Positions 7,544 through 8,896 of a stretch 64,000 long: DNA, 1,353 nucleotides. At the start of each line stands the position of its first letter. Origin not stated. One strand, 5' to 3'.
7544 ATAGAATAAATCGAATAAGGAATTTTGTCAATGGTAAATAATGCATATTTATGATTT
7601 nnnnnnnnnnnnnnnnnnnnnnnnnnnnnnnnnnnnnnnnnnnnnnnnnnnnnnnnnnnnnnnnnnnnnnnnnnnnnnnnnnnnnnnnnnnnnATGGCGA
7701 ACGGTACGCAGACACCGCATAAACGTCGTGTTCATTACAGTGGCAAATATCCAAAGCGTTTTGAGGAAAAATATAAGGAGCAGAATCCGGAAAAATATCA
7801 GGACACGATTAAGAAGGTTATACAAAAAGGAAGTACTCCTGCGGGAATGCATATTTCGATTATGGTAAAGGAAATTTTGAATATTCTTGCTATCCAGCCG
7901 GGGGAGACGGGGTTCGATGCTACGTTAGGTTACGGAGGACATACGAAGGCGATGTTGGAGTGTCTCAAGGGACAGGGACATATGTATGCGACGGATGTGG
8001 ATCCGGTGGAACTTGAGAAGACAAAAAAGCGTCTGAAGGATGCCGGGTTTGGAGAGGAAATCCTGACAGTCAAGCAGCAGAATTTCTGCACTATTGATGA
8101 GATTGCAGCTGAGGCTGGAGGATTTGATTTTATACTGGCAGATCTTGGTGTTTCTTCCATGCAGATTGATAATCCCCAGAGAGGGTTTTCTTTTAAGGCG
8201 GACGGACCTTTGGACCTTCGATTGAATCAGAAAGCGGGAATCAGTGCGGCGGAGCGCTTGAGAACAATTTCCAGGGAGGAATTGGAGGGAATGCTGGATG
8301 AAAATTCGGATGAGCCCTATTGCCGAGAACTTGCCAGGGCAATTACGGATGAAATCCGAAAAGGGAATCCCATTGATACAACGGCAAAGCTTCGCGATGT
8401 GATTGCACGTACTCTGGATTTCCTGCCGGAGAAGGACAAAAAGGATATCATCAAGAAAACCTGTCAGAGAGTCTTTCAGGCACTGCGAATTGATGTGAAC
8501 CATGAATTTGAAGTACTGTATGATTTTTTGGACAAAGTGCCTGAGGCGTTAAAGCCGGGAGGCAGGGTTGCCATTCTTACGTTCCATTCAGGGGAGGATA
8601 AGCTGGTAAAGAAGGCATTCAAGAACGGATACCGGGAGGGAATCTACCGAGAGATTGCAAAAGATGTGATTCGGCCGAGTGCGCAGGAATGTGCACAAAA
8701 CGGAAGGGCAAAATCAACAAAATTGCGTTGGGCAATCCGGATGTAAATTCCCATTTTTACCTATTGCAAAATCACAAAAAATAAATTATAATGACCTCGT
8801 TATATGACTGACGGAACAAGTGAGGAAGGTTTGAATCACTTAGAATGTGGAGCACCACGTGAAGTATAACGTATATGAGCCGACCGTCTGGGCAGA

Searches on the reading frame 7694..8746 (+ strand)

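Call 55: search_protein_families(library=pfam, proteins=[window:7694-8746:+])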
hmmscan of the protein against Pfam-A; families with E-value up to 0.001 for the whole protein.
window:7694-8746:+ (350 aa): 6 families
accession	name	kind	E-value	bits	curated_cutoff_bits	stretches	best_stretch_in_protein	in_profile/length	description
PF01795.25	Methyltransf_5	-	2.1e-75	254.5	27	1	52-347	3-306/309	MraW methylase family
PF01728.25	FtsJ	-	8.2e-05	23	24.1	0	60-155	11-104/181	FtsJ-like methyltransferase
PF01189.24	Methyltr_RsmB-F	-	8.9e-05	22.7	27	1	64-156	3-92/199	16S rRNA methyltransferase RsmB/F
PF13649.12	Methyltransf_25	-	0.00011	23.3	27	1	75-154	3-75/97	Methyltransferase domain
PF13847.12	Methyltransf_31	-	0.00032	20.8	27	0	78-151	12-82/145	Methyltransferase domain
PF01209.24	Ubie_methyltran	-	0.00037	20.4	20.1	0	60-126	38-103/233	ubiE/COQ5 methyltransferase family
